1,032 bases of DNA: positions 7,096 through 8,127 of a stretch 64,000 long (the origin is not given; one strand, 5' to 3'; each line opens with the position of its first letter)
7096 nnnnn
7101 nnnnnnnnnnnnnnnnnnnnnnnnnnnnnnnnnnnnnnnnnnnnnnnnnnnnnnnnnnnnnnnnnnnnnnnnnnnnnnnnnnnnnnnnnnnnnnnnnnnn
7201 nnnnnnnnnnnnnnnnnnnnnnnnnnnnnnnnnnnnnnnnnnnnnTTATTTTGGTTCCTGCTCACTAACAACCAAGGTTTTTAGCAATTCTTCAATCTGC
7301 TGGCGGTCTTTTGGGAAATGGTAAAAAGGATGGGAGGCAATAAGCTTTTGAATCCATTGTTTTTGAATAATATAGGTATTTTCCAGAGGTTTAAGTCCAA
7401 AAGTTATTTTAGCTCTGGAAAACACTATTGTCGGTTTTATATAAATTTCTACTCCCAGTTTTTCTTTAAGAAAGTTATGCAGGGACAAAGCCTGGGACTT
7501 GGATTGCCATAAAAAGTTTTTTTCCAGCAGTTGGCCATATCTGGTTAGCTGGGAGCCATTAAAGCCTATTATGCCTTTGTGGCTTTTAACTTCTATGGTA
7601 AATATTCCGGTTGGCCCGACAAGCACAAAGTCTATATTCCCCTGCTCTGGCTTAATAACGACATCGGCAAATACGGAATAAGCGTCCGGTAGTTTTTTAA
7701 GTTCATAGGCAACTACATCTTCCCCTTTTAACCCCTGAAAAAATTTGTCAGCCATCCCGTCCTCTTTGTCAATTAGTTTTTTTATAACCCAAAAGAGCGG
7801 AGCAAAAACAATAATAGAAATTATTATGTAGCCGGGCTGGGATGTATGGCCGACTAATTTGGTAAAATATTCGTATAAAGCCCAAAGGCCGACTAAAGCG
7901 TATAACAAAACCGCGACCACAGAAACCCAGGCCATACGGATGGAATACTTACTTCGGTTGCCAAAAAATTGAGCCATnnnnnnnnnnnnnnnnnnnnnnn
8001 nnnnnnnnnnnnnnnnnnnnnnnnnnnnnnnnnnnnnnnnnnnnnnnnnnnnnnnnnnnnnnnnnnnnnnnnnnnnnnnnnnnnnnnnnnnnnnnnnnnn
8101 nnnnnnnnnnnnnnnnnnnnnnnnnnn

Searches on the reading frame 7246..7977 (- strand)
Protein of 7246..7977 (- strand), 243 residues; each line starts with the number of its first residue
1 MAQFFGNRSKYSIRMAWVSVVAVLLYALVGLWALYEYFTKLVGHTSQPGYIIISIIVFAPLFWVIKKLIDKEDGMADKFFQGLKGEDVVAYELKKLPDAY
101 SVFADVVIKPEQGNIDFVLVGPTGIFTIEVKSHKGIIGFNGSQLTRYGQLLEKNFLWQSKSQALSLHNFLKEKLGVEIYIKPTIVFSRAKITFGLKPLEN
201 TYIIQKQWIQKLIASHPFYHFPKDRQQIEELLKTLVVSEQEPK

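Call 79: search_protein_families(library=padloc, proteins=[window:7246-7977:-], max_evalue=0.00001)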
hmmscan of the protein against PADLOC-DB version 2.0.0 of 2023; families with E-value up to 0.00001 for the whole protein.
window:7246-7977:- (243 aa): 1 family
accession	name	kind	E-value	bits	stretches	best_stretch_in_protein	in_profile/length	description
PDLC02512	PglW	-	4.5e-06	22.8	1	100-207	34-152/1403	PglW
